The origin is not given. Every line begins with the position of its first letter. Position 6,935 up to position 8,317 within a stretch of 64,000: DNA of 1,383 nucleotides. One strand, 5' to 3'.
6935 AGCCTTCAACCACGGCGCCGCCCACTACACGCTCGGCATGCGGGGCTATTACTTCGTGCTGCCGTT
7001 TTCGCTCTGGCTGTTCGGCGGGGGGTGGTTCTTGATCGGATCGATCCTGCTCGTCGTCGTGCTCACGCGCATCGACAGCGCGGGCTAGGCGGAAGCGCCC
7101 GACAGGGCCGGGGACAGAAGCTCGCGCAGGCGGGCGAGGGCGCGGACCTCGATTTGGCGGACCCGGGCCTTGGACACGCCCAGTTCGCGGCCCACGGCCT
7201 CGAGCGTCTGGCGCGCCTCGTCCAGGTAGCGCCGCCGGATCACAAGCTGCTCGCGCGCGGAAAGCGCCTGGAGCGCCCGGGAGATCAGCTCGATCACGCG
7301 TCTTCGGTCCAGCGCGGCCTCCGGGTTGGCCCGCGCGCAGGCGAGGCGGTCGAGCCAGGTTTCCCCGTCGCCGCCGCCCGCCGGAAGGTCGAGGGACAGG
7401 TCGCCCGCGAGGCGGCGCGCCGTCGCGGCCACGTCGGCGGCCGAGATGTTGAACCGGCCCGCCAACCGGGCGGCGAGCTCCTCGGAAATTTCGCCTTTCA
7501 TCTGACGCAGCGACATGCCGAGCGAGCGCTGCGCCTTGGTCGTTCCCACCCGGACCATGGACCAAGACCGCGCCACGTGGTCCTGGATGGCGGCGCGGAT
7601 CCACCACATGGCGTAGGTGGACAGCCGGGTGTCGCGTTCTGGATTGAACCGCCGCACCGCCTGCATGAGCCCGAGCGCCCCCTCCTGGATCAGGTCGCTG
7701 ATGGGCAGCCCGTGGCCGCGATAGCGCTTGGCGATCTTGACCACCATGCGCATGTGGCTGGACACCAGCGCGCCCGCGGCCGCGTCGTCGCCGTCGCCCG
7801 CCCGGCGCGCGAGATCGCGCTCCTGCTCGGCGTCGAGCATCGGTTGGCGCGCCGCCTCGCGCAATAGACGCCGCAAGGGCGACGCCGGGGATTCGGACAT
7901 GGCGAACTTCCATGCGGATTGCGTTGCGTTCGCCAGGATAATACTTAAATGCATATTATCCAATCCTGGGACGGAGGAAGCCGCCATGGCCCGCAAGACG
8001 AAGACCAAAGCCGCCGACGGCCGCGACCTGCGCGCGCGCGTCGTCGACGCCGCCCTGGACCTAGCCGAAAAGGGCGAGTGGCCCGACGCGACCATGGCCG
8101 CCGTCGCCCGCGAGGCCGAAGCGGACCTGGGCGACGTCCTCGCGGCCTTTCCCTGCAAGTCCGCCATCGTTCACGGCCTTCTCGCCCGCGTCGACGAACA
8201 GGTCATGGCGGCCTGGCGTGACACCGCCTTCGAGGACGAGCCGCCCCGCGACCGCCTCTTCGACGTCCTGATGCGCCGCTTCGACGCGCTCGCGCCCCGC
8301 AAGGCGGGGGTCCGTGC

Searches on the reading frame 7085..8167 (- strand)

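Call 80: search_protein_families(library=pfam, proteins=[window:7085-8167:-], max_evalue=0.00001)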
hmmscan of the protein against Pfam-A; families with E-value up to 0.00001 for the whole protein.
window:7085-8167:- (360 aa): 3 families
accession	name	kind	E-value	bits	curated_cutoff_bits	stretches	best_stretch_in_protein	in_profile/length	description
PF04542.20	Sigma70_r2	-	2.3e-21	75.8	24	1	134-202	1-69/71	Sigma-70 region 2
PF04545.22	Sigma70_r4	-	2.3e-14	53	24.1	1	298-349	1-50/50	Sigma-70, region 4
PF00140.25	Sigma70_r1_2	-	5.1e-08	33.2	22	1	97-129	2-34/34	Sigma-70 factor, region 1.2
